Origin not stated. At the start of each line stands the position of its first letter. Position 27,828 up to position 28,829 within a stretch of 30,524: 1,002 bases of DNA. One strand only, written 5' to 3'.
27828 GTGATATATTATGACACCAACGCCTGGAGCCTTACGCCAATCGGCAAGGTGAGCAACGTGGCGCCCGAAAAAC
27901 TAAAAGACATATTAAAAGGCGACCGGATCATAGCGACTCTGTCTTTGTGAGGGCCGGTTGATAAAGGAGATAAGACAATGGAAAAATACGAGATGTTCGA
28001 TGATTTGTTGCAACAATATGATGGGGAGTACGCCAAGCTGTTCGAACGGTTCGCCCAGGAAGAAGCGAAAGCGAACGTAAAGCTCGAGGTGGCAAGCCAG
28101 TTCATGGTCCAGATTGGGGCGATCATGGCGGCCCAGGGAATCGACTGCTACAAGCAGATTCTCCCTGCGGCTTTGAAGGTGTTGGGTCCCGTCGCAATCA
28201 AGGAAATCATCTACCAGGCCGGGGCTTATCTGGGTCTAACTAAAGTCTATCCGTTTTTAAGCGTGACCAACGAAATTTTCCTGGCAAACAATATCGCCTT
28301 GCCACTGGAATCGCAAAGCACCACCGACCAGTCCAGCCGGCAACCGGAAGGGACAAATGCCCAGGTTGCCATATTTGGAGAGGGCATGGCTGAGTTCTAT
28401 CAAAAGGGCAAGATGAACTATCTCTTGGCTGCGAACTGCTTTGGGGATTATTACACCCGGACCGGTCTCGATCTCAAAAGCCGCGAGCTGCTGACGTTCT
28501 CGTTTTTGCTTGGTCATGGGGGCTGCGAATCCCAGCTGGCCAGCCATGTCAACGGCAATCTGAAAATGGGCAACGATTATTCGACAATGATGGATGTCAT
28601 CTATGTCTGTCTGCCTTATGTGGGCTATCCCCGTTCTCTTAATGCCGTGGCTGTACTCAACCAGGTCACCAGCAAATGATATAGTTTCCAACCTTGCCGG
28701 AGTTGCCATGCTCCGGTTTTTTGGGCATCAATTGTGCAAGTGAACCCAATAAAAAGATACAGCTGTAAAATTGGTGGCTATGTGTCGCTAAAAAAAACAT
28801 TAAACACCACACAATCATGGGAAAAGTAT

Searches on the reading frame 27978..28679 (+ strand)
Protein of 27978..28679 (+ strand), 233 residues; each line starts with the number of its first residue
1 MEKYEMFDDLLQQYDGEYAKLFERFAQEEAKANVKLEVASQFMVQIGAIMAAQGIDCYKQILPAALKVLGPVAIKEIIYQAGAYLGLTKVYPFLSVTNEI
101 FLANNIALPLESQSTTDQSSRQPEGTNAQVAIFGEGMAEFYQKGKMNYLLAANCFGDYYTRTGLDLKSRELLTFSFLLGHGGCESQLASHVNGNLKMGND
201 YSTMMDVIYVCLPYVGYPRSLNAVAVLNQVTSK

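Call 19: search_protein_families(library=ncbifam, max_evalue=0.00001, proteins=[window:27978-28679:+])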
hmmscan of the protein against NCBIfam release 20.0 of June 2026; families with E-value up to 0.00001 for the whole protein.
window:27978-28679:+ (233 aa): 2 families
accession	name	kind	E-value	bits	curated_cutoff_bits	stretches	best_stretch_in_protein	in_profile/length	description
TIGR02425.1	decarb_PcaC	equivalog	5.5e-10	39.5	155.7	1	146-231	35-119/123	4-carboxymuconolactone decarboxylase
NF051488.1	bifunc_PcaDC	exception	1.3e-09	37.7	390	1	149-231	292-373/375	bifunctional 3-oxoadipate enol-lactonase/4-carboxymuconolactone decarboxylase PcaDC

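Call 46: search_protein_families(library=pfam, max_evalue=0.001, proteins=[window:27978-28679:+])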
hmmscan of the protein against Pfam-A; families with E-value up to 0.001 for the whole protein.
window:27978-28679:+ (233 aa): 1 family
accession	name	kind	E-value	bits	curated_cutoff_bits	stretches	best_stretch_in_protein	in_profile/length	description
PF02627.25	CMD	-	6.2e-16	58.6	23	1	150-228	7-83/84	Carboxymuconolactone decarboxylase family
